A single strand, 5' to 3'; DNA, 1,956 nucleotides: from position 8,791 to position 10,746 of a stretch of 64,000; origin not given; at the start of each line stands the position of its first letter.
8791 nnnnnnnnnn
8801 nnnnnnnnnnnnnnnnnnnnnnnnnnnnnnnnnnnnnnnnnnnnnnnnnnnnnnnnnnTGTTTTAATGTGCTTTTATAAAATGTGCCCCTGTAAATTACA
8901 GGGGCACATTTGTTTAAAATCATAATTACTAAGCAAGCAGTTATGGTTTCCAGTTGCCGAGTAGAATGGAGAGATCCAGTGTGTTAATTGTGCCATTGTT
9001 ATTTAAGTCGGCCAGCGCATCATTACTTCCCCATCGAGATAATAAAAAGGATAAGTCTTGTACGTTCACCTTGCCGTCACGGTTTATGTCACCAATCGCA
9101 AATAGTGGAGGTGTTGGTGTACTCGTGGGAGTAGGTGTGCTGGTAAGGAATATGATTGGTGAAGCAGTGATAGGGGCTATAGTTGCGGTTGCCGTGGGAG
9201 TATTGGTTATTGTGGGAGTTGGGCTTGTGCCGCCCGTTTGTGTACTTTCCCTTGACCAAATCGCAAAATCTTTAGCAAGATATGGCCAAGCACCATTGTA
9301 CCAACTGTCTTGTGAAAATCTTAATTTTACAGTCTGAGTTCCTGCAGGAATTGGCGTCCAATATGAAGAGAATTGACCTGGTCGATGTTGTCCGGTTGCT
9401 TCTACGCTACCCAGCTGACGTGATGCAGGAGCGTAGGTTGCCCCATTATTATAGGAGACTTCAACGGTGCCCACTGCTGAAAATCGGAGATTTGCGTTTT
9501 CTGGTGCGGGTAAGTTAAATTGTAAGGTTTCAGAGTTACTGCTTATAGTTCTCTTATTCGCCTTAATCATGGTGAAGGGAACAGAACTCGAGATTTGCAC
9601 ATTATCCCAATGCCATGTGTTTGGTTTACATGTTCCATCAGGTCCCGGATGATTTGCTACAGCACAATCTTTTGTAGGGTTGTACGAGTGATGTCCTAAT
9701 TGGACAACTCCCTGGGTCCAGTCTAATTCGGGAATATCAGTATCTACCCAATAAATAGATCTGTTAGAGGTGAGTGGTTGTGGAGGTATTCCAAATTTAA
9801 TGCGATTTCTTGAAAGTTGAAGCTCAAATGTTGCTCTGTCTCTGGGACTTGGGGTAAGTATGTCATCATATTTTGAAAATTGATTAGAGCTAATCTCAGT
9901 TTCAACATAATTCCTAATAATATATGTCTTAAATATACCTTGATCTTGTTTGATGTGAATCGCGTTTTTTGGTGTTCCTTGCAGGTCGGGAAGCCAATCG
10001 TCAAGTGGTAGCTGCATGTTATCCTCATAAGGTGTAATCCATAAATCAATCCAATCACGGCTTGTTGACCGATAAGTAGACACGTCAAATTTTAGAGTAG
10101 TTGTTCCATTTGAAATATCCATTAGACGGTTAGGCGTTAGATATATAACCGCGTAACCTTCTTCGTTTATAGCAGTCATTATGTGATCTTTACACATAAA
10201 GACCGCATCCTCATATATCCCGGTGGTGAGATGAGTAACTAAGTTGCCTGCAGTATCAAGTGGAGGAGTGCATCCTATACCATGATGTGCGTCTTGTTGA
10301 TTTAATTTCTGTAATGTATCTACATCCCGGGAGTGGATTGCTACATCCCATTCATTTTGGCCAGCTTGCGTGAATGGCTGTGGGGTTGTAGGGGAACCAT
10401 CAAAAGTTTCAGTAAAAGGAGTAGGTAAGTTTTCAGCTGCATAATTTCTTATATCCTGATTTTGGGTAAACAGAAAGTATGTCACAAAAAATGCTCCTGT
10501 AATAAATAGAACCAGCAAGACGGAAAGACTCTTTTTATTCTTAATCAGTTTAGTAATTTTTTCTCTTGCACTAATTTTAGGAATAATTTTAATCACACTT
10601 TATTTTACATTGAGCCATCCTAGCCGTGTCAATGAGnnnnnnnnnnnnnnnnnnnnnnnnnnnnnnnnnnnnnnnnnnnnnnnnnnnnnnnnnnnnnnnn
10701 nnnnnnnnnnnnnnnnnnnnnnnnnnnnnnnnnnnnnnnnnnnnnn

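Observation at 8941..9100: Canonical type-I dockerin module at the C-terminus of a large secreted protein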

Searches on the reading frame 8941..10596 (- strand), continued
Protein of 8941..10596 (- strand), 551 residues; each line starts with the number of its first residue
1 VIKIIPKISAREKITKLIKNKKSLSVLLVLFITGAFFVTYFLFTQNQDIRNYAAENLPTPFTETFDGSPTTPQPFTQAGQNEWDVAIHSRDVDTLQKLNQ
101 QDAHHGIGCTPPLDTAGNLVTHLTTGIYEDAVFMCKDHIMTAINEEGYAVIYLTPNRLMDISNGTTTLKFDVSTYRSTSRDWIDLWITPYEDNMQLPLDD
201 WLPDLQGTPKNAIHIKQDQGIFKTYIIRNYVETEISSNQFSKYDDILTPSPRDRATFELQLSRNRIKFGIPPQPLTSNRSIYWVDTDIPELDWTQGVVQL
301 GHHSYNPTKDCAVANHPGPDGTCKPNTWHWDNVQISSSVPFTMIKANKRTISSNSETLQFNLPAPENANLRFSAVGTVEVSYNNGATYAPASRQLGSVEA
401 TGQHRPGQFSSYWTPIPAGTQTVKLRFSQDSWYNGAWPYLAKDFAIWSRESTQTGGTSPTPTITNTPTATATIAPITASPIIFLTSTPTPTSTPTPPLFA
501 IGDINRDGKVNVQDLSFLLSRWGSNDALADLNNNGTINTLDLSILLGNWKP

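Call 40: fold_search(model_id=the predicted structure, library=pdb)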
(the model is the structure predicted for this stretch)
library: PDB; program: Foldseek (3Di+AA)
matches with E <= 10: 1252; with E <= 0.001: 207
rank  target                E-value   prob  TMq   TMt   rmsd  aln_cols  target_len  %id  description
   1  9n6a                  1.5e-06  1.00  0.25  0.35  22.6       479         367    9  GP23 C-termimal receptor binding domain from TM4 phage (released 2026-02-18)
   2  5dxd_A                1.8e-06  1.00  0.28  0.57   9.2       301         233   12  Crystal structure of Putative beta-glucanase (Rv0315 ortholog) from Mycobacterium abscessus (released 2015-11-04)
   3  4w65                  2.1e-06  1.00  0.26  0.52   9.3       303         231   12  Crystal Structure of Glycosyl hydrolase family protein from Mycobacterium fortuitum (released 2014-09-03)
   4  4xdq                  2.3e-06  1.00  0.27  0.56   6.6       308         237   13  Crystal structure of a Glycoside hydrolase family protein (Rv0315 ortholog) from Mycobacterium thermorestibile (released 2015-01-14)
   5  2a71_A                2.6e-06  1.00  0.26  0.58   7.0       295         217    9  Crystal structure of Emp47p carbohydrate recognition domain (CRD), orthorhombic crystal form (released 2006-01-31)
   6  4m01_C                3.0e-06  1.00  0.26  0.41  11.3       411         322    9  N terminal fragment(residues 245-575) of binding region of SraP (released 2014-06-18)
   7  6t2p_BBB              4.0e-06  1.00  0.27  0.54   7.9       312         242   12  Prominent members of the human gut microbiota express endo-acting O-glycanases to initiate mucin breakdown (released 2020-07-08)
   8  4wv8_D                4.9e-06  1.00  0.25  0.51   9.4       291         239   11  Crystal structure of a recombinant Vatairea macrocarpa seed lectin complexed with lactose (released 2016-01-27)
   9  5t7p_B                5.2e-06  1.00  0.21  0.42   9.7       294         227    9  Crystal structure of Pisum arvense lectin (PAL) complexed with X-Man (released 2017-08-09)
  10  6t2s_AAA              5.7e-06  1.00  0.26  0.54   8.3       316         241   10  Prominent members of the human gut microbiota express endo-acting O-glycanases to initiate mucin breakdown (released 2020-07-08)
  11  6t2o_BBB              5.7e-06  1.00  0.26  0.53   8.6       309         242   11  Prominent members of the human gut microbiota express endo-acting O-glycanases to initiate mucin breakdown (released 2020-07-08)
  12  4pq9_A                7.1e-06  1.00  0.26  0.54   9.4       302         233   13  Crystal Structure of a Beta-1,3-glucanase from Mycobacterium marinum (released 2014-03-12)
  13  9vbw_D                7.5e-06  1.00  0.23  0.45   8.3       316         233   13  Lectin FRIL from Lablab purpureus complexed to Lewis X tetrasaccharide (released 2026-03-18)
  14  1g9f_A                7.5e-06  1.00  0.21  0.41  10.1       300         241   12  CRYSTAL STRUCTURE OF THE SOYBEAN AGGLUTININ IN A COMPLEX WITH A BIANTENNARY BLOOD GROUP ANTIGEN ANALOG (released 2001-06-13)
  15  3whu_A                8.8e-06  1.00  0.25  0.53  10.5       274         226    8  Crystal structure of ERGIC-53/MCFD2, Calcium/Man2-bound form (released 2014-01-15)
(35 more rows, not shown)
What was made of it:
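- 9577..10428 (-): Core domain, residues 57-340: a ConA-like beta jelly roll from an unnamed conserved family, probably glycan-binding or glycan-cleaving. Foldseek PDB hits to GH16 beta-glucanases and L-type lectins: E about 1e-6, TM 0.5-0.6 on the target, about 10% identity (call 40).
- On Glycoside hydrolase family 16: Foldseek hits to GH16 structures, E about 2e-6 (call 40).
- Closest known: GH16 beta-glucanases and L-type lectins. Same: The core domain shares the fold: Foldseek E about 1e-6, TM 0.5-0.6 relative to the target (call 40).
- The core has a ConA-like fold (call 40). The core is lectin-like in fold (call 40), which fits an adhesin.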

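Call 62: search_protein_families(library=ncbifam, proteins=[window:8941-10596:-, L011:11670-12290:+, L011:13232-14797:-, L011:12298-13242:-], max_evalue=0.01)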
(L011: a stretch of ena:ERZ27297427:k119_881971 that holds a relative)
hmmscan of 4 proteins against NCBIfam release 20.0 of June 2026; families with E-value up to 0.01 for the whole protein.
window:8941-10596:- (551 aa): 1 family
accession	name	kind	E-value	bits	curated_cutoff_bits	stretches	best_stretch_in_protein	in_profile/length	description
NF041540.1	dockerin_GC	domain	1.8e-05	25.1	29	1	504-549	12-63/67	GC-type dockerin domain-anchored protein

L011:11670-12290:+ (206 aa): 0 families

L011:13232-14797:- (521 aa): 0 families

L011:12298-13242:- (314 aa): 0 families

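Call 63: search_solved_structures(query=A2, max_evalue=1)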
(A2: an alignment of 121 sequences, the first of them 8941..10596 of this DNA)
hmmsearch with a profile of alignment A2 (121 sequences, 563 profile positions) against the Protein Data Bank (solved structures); distinct sequences matched with E-value up to 1: 2.
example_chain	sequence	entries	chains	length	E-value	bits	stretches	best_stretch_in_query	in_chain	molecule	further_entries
8zvk_A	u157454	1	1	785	3e-13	52.7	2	442-512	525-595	AaBgIC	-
9vgj_A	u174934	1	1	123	0.29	13.2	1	401-461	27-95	AlBeta86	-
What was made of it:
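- Tried and rejected: It gave only a match in the linker region (call 63).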

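Call 64: search_protein_families(library=pfam, proteins=[L011:11670-12290:+, L011:13232-14797:-, L011:12298-13242:-, L011:7637-9949:+, L011:5206-7587:+, L011:15641-18091:+, L011:18145-20328:+], max_evalue=0.1)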
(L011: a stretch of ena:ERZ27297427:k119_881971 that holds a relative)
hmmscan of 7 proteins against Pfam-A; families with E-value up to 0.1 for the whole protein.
L011:11670-12290:+ (206 aa): 0 families

L011:13232-14797:- (521 aa): 1 family
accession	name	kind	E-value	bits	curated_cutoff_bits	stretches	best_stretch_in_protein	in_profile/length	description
PF00404.24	Dockerin_1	-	3.7e-06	27.5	22.9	1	467-517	1-54/57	Dockerin type I domain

L011:12298-13242:- (314 aa): 0 families

L011:7637-9949:+ (770 aa): 1 family
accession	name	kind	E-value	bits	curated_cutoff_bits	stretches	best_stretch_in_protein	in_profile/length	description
PF00404.24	Dockerin_1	-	3.1e-05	24.5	22.9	1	721-764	2-52/57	Dockerin type I domain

L011:5206-7587:+ (793 aa): 3 families
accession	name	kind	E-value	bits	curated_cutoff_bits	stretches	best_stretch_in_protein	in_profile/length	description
PF00404.24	Dockerin_1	-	1.3e-06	29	22.9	1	743-787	1-52/57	Dockerin type I domain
PF06964.18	Alpha-L-AF_C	-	6e-06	27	27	1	399-509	60-156/165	Alpha-L-arabinofuranosidase C-terminal domain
PF00036.39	EF-hand_1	-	0.03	14.3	25.4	0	745-762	10-27/29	EF hand domain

L011:15641-18091:+ (816 aa): 1 family
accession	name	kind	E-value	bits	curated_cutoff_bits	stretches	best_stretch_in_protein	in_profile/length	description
PF17803.7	Cadherin_4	-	0.059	14.3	25.1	1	122-158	36-71/71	Bacterial cadherin-like domain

L011:18145-20328:+ (727 aa): 2 families
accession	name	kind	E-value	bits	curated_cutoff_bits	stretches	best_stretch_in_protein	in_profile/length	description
PF17114.10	Nod1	-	0.021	15.4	28.2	1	584-662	12-88/145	Gef2-related medial cortical node protein Nod1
PF11579.13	DUF3238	-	0.05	13.8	21.1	0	566-630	119-182/193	Protein of unknown function (DUF3238)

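Call 84: find_encoding_contigs(protein=P0001, flank=10000, max_places=1)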
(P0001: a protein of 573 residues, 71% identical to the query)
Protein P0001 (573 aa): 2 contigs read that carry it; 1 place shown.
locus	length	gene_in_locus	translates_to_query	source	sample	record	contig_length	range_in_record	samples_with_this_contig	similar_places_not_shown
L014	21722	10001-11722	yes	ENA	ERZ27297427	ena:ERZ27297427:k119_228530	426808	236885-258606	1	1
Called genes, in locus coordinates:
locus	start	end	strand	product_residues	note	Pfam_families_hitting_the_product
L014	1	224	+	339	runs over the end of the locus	PF02729:OTCace_N, PF00185:OTCace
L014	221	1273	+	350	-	PF00988:CPSase_sm_chain, PF00117:GATase, PF07722:Peptidase_C26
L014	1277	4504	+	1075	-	PF25596:CPSase_L_D1, PF02222:ATP-grasp (weak), PF02786:CPSase_L_D2, PF02787:CPSase_L_D3, PF25596:CPSase_L_D1, PF02222:ATP-grasp, PF02786:CPSase_L_D2, PF02142:MGS, +2 more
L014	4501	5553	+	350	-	PF01979:Amidohydro_1, PF12890:DHOase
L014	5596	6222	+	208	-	PF00156:Pribosyltran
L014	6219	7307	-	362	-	PF01180:DHO_dh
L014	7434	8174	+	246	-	PF00215:OMPdecase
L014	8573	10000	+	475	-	PF00133:tRNA-synt_1, PF09334:tRNA-synt_1g, PF00133:tRNA-synt_1, PF01406:tRNA-synt_1e (weak)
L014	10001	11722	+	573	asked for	-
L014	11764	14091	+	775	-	PF07691:PA14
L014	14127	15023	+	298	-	PF08308:PEGA, PF08239:SH3_3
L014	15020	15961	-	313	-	PF01040:UbiA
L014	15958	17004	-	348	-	PF00953:Glycos_transf_4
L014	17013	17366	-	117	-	-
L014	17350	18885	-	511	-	-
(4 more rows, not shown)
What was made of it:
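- A syntenic orthologue (call 84).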

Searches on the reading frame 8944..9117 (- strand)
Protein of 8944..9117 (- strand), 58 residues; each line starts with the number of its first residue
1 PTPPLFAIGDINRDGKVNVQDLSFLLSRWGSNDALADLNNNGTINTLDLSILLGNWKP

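Call 11: search_protein_families(library=pfam, proteins=[window:8944-9117:-], max_evalue=10)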
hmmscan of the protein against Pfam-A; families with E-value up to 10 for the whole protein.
seq(58 aa): 7 families
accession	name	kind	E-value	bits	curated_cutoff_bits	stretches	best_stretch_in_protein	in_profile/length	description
PF00404.24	Dockerin_1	-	1.1e-08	35.5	22.9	1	9-52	2-52/57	Dockerin type I domain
PF00036.39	EF-hand_1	-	2.9e-06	26.9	25.4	2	6-26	6-26/29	EF hand domain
PF13405.12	EF-hand_6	-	1.9e-05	24.4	25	2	5-30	5-30/30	EF-hand domain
PF13202.12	EF-hand_5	-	3.1e-05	23.7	25.9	2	6-23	5-22/25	EF hand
PF13833.12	EF-hand_8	-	0.0021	18.2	28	1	5-26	30-51/54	EF-hand domain pair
PF13499.12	EF-hand_7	-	0.0037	18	30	1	6-25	8-28/67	EF-hand domain pair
PF01839.29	FG-GAP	-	0.074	13.4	22.1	1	6-16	5-15/37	FG-GAP repeat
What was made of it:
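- Checked: The isolated module scores E 1.1e-8 and 35.5 bits (call 11).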
